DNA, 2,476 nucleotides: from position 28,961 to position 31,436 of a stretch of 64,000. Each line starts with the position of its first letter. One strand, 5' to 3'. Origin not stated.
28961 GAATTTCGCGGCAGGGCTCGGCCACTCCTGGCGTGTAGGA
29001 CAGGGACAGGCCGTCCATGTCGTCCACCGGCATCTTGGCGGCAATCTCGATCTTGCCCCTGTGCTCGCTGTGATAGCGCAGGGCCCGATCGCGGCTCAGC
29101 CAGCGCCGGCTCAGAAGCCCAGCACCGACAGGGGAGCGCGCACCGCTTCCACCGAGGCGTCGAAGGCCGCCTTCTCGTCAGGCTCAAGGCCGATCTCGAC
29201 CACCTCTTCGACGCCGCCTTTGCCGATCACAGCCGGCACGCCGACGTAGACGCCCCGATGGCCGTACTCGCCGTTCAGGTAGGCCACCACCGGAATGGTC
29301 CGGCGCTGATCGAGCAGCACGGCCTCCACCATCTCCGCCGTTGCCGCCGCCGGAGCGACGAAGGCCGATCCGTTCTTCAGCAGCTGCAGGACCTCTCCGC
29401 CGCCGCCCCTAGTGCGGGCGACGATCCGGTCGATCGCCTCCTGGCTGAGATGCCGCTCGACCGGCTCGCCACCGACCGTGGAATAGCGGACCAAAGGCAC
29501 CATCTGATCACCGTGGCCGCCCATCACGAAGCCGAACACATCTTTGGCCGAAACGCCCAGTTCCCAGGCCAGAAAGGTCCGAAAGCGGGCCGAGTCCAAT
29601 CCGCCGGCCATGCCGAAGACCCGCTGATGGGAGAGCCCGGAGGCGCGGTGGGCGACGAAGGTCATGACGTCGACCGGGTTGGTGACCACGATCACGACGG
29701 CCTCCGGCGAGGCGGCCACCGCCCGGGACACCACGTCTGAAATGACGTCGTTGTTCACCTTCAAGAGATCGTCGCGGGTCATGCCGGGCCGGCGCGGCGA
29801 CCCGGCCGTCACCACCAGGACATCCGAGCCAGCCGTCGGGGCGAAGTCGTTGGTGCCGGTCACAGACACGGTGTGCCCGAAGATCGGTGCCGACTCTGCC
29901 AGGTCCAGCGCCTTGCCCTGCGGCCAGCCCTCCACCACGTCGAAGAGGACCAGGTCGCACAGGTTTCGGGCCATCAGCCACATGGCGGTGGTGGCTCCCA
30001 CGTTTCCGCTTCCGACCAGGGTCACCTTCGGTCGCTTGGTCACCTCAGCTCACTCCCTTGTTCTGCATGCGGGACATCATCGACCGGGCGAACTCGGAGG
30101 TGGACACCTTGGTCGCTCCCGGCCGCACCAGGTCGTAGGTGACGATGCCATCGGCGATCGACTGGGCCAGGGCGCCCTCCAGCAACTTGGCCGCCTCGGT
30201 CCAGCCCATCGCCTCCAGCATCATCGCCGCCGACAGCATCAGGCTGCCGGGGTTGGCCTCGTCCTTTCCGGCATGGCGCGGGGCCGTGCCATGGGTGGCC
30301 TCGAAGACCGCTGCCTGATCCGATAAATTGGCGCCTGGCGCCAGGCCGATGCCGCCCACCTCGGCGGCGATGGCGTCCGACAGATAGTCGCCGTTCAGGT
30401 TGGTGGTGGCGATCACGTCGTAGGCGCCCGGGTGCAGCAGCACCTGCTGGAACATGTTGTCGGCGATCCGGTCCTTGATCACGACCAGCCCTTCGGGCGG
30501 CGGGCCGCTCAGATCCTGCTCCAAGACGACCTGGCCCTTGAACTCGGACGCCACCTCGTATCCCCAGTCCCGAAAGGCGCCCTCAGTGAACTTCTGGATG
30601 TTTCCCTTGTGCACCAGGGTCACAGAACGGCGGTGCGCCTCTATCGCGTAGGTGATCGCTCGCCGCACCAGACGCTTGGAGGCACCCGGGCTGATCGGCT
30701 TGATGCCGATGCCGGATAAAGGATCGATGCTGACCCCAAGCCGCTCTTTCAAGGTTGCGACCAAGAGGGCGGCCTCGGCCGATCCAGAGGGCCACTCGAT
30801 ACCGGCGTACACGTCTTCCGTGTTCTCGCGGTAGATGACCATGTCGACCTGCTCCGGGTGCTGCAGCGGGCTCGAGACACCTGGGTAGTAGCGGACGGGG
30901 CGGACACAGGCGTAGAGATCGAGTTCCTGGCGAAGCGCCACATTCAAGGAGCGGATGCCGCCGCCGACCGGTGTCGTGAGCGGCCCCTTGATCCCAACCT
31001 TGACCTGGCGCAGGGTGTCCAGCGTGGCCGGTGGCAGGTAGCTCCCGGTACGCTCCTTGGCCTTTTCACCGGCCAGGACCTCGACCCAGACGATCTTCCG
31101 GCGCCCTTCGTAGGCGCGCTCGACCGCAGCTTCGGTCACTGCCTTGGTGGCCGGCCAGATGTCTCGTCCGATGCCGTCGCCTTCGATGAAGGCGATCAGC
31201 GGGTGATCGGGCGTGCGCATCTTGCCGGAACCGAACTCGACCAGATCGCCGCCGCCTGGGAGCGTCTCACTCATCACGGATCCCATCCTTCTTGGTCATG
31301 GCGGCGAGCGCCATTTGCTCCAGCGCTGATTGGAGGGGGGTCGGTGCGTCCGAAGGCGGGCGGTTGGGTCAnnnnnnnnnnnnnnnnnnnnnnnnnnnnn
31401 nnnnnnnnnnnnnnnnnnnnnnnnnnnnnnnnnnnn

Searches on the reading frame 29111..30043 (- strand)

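Call 28: search_protein_families(library=pfam, proteins=[window:29111-30043:-], max_evalue=0.001)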
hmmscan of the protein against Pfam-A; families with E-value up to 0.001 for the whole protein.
window:29111-30043:- (310 aa): 2 families
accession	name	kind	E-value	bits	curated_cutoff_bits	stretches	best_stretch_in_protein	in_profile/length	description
PF00056.29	Ldh_1_N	-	2.1e-38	132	27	1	6-144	2-141/141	lactate/malate dehydrogenase, NAD binding domain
PF02866.23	Ldh_1_C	-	1.8e-27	96.9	22.6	1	149-301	3-163/174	lactate/malate dehydrogenase, alpha/beta C-terminal domain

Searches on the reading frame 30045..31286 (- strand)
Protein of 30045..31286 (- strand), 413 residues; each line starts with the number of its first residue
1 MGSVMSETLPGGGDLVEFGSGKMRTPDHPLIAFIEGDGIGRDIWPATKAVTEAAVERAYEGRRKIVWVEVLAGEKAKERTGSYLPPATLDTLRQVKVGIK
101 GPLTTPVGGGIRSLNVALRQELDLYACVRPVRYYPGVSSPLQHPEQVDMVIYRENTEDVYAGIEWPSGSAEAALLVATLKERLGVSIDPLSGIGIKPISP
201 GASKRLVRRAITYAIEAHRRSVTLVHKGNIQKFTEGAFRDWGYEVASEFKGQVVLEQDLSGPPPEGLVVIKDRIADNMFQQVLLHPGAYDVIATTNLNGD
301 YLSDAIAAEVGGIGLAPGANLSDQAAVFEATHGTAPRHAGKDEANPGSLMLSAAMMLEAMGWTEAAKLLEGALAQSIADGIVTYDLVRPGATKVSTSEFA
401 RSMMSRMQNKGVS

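Call 28: search_protein_families(library=pfam, proteins=[window:30045-31286:-], max_evalue=0.001)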
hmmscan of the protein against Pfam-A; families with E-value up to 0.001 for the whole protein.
window:30045-31286:- (413 aa): 1 family
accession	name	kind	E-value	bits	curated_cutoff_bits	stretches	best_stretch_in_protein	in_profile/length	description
PF00180.25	Iso_dh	-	6e-89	299.1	27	1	31-400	2-345/348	Isocitrate/isopropylmalate dehydrogenase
